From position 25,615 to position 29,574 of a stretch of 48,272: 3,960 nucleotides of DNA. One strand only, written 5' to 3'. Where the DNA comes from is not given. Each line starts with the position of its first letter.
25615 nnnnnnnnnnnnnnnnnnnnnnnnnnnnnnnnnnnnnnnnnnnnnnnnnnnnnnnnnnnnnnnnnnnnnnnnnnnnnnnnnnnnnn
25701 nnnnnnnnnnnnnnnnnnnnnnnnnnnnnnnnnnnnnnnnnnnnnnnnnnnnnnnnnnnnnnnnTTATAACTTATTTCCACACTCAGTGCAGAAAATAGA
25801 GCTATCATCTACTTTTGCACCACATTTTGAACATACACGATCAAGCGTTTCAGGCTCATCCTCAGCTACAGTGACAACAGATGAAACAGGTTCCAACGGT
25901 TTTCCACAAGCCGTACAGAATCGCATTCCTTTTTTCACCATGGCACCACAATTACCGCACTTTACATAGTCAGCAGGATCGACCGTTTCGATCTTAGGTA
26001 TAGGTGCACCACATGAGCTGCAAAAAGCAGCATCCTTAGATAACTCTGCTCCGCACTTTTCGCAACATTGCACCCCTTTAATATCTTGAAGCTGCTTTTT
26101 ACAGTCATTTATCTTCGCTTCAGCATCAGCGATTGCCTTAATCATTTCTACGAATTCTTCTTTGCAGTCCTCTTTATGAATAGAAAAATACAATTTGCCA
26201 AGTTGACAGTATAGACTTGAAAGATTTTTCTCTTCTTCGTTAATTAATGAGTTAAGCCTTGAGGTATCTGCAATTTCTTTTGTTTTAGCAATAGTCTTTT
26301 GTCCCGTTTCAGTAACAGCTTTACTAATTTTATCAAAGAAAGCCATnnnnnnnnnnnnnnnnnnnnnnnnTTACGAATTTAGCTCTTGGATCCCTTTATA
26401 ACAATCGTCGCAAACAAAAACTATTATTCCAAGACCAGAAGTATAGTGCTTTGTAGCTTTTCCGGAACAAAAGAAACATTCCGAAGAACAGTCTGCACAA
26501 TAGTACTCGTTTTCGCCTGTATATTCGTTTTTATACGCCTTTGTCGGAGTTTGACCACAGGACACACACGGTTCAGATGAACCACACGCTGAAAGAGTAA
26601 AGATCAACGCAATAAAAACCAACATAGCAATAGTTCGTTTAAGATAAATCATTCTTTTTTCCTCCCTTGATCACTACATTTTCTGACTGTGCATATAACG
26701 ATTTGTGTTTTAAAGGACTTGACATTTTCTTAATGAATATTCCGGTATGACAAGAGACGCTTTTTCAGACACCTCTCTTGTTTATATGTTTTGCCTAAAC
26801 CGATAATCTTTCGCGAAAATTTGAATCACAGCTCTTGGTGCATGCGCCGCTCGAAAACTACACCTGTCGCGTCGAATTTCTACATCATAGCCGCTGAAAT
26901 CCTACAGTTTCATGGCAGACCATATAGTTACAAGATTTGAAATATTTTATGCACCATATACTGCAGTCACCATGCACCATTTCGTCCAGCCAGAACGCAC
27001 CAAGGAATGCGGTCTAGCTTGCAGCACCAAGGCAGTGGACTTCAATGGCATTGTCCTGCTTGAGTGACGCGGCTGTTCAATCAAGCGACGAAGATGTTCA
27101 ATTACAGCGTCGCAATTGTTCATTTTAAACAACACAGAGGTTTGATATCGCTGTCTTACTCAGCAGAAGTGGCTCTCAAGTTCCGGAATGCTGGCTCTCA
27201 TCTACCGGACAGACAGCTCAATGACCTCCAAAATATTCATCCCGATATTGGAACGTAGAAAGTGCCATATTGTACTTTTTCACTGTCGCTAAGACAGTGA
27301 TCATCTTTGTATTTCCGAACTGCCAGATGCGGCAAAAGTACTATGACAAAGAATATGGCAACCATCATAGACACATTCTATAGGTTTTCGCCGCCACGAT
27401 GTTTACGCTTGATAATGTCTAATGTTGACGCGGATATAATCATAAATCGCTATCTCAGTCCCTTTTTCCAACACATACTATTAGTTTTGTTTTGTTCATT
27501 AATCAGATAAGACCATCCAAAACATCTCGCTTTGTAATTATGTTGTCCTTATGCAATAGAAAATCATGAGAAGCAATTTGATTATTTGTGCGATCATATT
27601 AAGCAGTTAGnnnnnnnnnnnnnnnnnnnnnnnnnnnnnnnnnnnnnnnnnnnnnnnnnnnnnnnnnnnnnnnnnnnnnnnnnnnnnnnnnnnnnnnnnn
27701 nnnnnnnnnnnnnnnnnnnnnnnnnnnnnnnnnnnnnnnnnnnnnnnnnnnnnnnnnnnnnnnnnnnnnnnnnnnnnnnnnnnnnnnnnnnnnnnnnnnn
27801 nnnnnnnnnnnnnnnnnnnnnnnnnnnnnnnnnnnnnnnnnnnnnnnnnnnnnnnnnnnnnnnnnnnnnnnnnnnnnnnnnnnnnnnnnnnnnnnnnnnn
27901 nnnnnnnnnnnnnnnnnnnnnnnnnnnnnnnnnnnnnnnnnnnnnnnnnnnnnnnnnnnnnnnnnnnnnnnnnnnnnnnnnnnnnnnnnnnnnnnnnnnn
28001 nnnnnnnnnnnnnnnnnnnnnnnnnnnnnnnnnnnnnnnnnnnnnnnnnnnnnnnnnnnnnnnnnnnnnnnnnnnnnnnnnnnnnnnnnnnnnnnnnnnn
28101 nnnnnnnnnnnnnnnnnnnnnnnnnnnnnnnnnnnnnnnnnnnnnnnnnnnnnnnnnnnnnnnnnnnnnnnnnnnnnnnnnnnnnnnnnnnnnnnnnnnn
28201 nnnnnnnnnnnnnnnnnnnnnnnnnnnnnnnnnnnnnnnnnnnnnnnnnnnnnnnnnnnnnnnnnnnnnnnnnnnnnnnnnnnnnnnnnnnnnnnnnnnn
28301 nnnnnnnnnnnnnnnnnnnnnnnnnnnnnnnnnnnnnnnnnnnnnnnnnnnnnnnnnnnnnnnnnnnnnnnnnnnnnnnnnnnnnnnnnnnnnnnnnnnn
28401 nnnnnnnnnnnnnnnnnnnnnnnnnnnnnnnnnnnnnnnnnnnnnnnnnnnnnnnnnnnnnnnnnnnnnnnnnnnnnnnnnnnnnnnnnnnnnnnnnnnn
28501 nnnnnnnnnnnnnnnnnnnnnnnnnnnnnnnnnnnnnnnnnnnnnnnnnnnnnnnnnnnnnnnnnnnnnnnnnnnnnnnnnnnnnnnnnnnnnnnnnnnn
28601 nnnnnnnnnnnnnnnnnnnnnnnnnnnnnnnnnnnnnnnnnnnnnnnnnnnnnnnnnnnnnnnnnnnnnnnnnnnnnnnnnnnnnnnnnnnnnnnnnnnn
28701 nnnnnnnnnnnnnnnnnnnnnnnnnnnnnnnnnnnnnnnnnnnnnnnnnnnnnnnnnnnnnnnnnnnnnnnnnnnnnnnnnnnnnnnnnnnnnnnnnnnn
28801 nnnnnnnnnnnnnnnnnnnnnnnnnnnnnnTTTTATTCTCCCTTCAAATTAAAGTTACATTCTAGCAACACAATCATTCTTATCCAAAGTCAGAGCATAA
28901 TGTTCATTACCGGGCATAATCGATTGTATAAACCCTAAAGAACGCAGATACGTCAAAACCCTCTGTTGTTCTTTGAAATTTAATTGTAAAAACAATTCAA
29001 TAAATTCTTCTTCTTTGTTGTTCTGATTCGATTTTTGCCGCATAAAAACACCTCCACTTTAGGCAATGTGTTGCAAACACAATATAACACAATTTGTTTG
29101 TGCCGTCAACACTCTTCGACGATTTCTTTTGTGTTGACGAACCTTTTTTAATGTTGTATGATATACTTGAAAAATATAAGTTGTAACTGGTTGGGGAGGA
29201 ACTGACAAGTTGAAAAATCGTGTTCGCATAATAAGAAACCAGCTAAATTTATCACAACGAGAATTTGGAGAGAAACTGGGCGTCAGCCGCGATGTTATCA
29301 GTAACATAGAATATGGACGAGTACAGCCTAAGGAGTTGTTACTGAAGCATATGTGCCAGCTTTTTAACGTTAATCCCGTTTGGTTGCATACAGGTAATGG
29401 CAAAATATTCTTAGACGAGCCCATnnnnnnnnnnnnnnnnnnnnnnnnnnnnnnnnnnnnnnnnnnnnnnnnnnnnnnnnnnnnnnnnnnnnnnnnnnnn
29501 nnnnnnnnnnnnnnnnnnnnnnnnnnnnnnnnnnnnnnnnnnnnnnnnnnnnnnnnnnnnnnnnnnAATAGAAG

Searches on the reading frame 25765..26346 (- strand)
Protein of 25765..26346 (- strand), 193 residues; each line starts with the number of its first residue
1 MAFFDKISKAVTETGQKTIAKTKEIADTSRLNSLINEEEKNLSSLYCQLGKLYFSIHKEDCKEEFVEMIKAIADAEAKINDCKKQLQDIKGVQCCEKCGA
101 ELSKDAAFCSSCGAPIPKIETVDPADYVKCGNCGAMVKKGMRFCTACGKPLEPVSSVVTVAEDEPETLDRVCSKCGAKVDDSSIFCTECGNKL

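Call 5: search_protein_families(library=pfam, proteins=[window:25765-26346:-], max_evalue=0.1)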
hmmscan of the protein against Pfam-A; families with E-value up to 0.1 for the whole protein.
window:25765-26346:- (193 aa): 16 families
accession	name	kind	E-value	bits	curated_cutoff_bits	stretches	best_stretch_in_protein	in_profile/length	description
PF13240.11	Zn_Ribbon_1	-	9.2e-23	79.8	25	3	95-116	2-23/23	zinc-ribbon domain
PF12773.13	DZR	-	7.7e-21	74.4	27.3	3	130-190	1-45/45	Double zinc ribbon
PF13248.11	Zn_ribbon_3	-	5.7e-18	64.1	27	3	171-193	4-26/26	zinc-ribbon domain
PF17032.10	Zn_ribbon_15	-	2.8e-10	41.3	28.9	2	62-113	22-73/73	zinc-ribbon family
PF24463.1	DUF7577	-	4.5e-09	36.2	28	1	127-152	2-27/27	Domain of unknown function (DUF7577)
PF24460.1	DUF7575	-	8.3e-09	35.1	28.5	2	92-116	3-27/28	Domain of unknown function (DUF7575)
PF18912.6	DZR_2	-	1.6e-06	28.3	27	1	129-155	9-35/56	Double zinc ribbon domain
PF23580.1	Znf_XAF1_N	-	0.0041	17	27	0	125-139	3-17/30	XIAP-associated factor 1-like, N-terminal zinc finger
PF08271.17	Zn_Ribbon_TF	-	0.0058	16.6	29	1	151-184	11-34/43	TFIIB zinc-binding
PF14803.11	Zn_ribbon_Nudix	-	0.01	16.2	25.6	0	142-176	1-29/34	Nudix N-terminal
PF01155.25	HypA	-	0.013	16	28.9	1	62-115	40-95/112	Hydrogenase/urease nickel incorporation, metallochaperone, hypA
PF09297.16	Zn_ribbon_NUD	-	0.025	14.7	24.8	0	107-115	4-12/32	NADH pyrophosphatase zinc ribbon domain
PF17283.8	Zn_ribbon_SprT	-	0.046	14.2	28.1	1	104-136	2-33/38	SprT-like zinc ribbon domain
PF09074.15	Mer2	-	0.072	13.4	27.7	1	28-89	46-105/193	Mer2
PF11722.13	zf-TRM13_CCCH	-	0.091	12.8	20.9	0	133-145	14-26/29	CCCH zinc finger in TRM13 protein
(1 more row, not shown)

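Call 16: search_protein_families(library=ncbifam, proteins=[window:25765-26346:-], max_evalue=0.01)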
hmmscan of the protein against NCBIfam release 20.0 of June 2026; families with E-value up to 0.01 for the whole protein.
window:25765-26346:- (193 aa): 2 families
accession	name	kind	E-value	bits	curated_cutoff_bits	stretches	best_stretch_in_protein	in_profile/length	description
NF045510.1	4Cys_prefix_kin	domain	6.4e-07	29.5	24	0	142-151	17-26/26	4-Cys prefix domain-containing protein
NF049953.1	ribbon_DG_selen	exception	0.0021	18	130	0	17-113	68-168/172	zinc ribbon-containing (seleno)protein DG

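Call 70: search_protein_families(library=padloc, proteins=[window:25765-26346:-], max_evalue=0.01)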
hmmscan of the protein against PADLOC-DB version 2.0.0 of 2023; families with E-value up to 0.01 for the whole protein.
window:25765-26346:- (193 aa): 0 families

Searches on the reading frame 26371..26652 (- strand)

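Call 5: search_protein_families(library=pfam, proteins=[window:26371-26652:-], max_evalue=0.1)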
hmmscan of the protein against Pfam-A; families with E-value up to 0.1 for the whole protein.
window:26371-26652:- (93 aa): 1 family
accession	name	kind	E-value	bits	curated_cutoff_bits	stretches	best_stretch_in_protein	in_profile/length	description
PF24458.1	DUF7573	-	0.092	13.2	30.2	1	25-56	10-37/39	Domain of unknown function (DUF7573)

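Call 16: search_protein_families(library=ncbifam, proteins=[window:26371-26652:-], max_evalue=0.01)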
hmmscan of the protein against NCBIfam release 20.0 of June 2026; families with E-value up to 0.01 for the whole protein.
window:26371-26652:- (93 aa): 0 families

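Call 70: search_protein_families(library=padloc, proteins=[window:26371-26652:-], max_evalue=0.01)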
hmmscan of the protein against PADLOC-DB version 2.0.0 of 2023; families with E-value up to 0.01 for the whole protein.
window:26371-26652:- (93 aa): 0 families

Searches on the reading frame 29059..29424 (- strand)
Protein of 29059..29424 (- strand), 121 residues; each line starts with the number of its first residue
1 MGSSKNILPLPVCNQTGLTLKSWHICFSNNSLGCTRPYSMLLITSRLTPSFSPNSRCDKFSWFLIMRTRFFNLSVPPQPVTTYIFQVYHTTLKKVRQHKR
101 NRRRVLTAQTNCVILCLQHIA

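Call 5: search_protein_families(library=pfam, proteins=[window:29059-29424:-], max_evalue=0.1)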
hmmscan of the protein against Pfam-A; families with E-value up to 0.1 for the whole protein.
window:29059-29424:- (121 aa): 1 family
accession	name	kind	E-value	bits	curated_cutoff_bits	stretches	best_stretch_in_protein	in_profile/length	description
PF09732.14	CactinC_cactus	-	0.0064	16.9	30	1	57-115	17-75/125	Cactus-binding C-terminus of cactin protein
